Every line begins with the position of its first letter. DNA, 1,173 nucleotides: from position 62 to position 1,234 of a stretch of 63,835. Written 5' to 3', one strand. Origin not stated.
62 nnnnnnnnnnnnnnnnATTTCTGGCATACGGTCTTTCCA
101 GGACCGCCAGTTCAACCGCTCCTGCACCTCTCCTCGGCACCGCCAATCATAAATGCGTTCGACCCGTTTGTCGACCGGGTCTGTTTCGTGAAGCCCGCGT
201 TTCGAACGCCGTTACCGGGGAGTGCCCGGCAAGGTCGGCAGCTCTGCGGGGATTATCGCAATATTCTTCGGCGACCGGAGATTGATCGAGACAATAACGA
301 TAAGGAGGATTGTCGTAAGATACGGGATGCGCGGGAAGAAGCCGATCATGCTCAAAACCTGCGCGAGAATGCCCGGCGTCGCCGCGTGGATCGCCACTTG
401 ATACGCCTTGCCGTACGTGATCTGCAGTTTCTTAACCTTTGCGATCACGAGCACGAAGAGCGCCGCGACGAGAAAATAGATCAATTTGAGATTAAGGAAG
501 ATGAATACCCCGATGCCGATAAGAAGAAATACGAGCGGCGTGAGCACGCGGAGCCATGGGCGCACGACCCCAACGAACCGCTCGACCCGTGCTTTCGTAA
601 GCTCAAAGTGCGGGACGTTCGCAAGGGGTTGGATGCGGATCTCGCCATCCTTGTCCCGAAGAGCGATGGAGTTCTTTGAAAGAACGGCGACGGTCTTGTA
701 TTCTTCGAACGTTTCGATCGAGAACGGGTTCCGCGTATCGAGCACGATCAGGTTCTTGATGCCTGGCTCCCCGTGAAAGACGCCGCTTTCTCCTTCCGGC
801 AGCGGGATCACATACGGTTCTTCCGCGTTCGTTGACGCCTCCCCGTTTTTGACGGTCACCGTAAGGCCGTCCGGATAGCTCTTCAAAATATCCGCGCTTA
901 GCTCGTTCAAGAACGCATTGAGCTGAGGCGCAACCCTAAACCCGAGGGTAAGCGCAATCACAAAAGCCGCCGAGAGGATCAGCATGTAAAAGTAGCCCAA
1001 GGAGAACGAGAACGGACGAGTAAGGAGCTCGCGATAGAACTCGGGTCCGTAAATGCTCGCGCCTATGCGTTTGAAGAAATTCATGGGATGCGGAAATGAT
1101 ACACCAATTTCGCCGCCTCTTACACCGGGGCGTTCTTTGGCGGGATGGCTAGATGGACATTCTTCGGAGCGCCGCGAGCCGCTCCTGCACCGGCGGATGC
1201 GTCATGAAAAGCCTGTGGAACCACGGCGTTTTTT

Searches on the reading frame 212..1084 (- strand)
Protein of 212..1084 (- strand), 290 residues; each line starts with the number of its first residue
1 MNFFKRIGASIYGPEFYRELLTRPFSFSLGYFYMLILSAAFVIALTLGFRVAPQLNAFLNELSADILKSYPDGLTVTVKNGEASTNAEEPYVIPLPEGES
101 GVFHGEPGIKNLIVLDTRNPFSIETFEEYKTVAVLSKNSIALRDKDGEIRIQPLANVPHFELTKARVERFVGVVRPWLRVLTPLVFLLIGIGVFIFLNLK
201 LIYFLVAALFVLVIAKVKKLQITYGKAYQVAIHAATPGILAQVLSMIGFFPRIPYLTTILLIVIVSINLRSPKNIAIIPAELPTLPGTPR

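Call 87: find_encoding_contigs(protein=window:212-1084:-, flank=10000, max_places=2)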
Protein window:212-1084:- (290 aa): 1 contig read that carries it; 1 place shown.
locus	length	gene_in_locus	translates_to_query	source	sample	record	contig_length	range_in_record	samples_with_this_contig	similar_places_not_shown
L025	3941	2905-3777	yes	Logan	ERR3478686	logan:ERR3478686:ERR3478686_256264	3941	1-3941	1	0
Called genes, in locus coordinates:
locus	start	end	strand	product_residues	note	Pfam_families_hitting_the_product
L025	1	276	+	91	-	?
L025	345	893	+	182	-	PF04011:LemA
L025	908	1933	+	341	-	-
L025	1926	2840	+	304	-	PF01435:Peptidase_M48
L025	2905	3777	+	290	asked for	PF06691:DUF1189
